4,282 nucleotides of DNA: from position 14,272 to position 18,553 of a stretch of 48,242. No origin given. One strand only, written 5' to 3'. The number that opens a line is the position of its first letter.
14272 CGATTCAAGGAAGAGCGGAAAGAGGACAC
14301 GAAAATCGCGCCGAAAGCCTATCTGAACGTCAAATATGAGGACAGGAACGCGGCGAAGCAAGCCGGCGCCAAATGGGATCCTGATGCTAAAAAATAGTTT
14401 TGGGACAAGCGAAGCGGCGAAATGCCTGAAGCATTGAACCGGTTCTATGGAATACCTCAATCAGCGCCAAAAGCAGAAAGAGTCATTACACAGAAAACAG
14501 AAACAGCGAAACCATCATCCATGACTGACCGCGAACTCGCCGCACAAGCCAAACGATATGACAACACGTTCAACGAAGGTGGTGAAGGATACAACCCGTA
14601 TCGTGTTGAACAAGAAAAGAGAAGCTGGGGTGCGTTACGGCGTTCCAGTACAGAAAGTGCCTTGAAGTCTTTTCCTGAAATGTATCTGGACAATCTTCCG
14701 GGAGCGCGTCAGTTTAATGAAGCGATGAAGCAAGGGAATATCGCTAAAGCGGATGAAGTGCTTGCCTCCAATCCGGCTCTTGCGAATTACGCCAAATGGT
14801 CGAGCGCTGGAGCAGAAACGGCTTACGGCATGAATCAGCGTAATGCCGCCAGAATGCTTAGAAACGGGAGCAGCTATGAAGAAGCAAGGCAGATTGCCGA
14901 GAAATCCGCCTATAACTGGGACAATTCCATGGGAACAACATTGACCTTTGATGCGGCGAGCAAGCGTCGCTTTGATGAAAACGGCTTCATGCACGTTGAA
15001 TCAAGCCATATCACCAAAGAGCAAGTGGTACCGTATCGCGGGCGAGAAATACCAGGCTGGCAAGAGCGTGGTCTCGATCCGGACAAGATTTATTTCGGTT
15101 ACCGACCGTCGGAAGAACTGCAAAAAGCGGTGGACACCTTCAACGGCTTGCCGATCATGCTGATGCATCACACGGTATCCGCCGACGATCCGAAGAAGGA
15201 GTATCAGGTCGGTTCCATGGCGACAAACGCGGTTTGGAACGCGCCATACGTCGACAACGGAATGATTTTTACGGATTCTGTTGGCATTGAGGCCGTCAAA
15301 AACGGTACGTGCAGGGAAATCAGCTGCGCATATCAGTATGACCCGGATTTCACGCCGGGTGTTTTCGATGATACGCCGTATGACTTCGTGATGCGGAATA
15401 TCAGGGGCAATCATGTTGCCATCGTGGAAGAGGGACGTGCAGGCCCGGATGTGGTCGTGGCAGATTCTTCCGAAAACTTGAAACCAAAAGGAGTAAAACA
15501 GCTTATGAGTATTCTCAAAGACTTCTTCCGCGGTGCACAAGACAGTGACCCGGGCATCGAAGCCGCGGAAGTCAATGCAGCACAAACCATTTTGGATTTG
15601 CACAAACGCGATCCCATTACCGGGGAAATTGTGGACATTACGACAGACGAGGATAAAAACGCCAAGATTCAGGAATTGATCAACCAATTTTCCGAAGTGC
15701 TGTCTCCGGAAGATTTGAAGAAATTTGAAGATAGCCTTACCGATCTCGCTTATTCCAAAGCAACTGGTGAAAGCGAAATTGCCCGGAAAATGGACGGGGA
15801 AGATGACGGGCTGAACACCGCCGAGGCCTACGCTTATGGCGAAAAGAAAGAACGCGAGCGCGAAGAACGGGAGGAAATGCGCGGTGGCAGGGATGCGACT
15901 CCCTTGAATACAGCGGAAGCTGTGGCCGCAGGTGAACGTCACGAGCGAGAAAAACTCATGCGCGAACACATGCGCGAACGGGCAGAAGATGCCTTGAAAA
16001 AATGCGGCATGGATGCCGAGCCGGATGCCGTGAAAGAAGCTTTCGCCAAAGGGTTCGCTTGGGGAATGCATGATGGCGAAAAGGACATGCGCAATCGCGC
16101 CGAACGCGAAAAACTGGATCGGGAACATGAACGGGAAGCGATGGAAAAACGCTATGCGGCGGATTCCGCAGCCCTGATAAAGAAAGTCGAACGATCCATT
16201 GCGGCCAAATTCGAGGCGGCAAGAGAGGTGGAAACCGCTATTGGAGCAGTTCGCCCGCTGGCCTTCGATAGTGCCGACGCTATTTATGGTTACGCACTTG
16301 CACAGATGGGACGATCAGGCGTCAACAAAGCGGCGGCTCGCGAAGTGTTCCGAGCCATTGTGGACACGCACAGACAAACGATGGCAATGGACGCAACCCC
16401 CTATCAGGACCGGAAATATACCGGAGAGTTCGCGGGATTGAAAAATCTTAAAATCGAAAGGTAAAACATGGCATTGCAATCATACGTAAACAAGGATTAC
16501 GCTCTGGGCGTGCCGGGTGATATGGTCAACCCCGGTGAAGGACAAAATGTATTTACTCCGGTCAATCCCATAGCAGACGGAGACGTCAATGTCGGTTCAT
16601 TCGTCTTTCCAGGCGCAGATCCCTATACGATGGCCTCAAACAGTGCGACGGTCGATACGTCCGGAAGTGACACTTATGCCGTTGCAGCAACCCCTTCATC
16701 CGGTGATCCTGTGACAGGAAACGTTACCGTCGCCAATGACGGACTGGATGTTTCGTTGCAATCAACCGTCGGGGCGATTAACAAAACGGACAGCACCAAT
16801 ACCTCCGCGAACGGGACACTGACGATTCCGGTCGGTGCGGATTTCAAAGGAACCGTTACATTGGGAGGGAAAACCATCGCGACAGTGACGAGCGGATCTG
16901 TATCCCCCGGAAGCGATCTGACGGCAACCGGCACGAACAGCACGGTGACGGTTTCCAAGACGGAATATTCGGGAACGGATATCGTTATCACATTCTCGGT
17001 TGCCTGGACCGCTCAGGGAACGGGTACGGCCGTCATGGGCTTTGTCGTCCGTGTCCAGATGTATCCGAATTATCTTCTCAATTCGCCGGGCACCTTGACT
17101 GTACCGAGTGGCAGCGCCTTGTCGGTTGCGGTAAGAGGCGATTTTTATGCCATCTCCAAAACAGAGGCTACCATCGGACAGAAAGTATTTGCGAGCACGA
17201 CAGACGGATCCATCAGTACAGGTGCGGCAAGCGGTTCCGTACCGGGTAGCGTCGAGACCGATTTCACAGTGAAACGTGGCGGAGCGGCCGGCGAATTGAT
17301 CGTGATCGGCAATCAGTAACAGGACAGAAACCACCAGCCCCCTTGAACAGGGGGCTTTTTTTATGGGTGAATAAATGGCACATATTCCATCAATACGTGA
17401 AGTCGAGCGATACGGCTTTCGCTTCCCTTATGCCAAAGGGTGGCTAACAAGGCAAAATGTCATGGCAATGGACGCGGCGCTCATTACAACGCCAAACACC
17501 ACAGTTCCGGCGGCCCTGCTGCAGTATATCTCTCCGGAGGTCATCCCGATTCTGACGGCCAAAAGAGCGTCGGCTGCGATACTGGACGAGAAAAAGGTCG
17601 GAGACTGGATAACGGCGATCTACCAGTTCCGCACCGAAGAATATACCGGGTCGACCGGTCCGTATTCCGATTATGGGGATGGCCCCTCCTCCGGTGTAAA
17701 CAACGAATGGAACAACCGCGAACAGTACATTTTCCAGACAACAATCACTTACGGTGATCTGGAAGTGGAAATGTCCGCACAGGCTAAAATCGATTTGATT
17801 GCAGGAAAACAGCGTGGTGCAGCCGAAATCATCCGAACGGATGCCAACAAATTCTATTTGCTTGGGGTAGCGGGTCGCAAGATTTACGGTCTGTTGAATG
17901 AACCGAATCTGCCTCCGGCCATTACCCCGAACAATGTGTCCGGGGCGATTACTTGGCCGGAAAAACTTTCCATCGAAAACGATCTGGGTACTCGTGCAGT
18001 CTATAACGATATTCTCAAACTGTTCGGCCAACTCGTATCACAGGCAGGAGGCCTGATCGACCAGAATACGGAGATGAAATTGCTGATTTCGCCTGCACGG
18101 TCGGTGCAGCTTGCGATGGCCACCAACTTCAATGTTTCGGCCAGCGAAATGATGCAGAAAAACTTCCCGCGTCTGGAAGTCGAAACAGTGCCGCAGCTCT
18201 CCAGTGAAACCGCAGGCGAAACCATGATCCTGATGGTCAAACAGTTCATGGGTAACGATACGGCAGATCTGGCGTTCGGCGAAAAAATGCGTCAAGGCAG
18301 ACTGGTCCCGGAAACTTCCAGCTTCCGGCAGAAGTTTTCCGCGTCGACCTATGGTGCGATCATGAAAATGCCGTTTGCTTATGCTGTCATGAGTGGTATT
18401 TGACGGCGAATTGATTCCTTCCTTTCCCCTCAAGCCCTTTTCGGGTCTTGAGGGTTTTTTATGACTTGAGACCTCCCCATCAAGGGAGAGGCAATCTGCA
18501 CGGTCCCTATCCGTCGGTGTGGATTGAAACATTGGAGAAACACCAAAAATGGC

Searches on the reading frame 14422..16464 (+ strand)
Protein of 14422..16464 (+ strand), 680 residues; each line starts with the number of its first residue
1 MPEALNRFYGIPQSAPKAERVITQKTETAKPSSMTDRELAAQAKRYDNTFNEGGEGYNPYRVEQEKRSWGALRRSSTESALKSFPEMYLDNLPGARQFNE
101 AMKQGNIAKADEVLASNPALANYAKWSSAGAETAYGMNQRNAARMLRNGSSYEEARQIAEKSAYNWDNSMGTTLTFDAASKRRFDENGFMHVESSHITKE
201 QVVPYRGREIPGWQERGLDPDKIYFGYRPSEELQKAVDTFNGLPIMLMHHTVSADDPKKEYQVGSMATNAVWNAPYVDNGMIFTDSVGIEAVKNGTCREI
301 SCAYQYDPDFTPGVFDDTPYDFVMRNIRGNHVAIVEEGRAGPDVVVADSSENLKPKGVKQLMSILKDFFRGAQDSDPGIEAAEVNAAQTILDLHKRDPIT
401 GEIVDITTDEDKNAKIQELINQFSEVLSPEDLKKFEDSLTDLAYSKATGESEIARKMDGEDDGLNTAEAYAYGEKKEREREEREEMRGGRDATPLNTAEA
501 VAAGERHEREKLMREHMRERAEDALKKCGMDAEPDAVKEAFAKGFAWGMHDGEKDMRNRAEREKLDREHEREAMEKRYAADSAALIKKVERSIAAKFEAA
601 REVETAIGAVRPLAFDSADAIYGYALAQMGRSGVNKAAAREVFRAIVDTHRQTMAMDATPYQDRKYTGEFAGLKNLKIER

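Call 73: search_protein_families(library=phrogs, proteins=[window:14422-16464:+], max_evalue=0.00001)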
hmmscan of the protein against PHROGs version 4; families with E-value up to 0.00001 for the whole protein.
window:14422-16464:+ (680 aa): 7 families
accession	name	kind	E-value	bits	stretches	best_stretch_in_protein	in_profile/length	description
phrog_2229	-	head and packaging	4.5e-99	333.6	1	172-678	6-427/428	head maturation protease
phrog_12864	-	head and packaging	5.9e-89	300.3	1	160-664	18-467/468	head maturation protease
phrog_30637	-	unknown function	1.5e-50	173.1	1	171-351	729-908/1119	-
phrog_530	-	head and packaging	2.3e-41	143.2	1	168-440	15-287/390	head maturation protease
phrog_3778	-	head and packaging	2.2e-30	107.1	1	166-642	146-549/593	head maturation protease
phrog_16985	-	unknown function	4.5e-12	46.8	1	222-363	49-189/436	-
phrog_1961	-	unknown function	5e-09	36.8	1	281-525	114-342/417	-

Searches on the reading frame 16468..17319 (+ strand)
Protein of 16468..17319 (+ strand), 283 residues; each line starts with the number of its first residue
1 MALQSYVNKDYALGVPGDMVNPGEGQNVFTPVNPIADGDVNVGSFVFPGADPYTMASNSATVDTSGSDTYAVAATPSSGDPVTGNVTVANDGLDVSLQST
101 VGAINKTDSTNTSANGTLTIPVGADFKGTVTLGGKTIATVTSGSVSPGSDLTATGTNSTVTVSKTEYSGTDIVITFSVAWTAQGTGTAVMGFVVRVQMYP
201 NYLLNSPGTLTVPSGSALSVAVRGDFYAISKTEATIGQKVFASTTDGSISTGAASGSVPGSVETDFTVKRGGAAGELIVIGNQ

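Call 73: search_protein_families(library=phrogs, proteins=[window:16468-17319:+], max_evalue=0.00001)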
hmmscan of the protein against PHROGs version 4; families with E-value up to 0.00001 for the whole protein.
window:16468-17319:+ (283 aa): 1 family
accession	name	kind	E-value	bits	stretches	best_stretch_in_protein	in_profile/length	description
phrog_2122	-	head and packaging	2.5e-26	93.2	1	183-282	63-162/165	minor head protein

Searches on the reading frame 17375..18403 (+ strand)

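Call 73: search_protein_families(library=phrogs, proteins=[window:17375-18403:+], max_evalue=0.00001)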
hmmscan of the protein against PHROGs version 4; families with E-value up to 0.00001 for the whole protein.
window:17375-18403:+ (342 aa): 1 family
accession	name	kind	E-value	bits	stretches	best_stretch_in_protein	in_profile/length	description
phrog_264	-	head and packaging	1.2e-56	193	1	27-342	11-321/321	major head protein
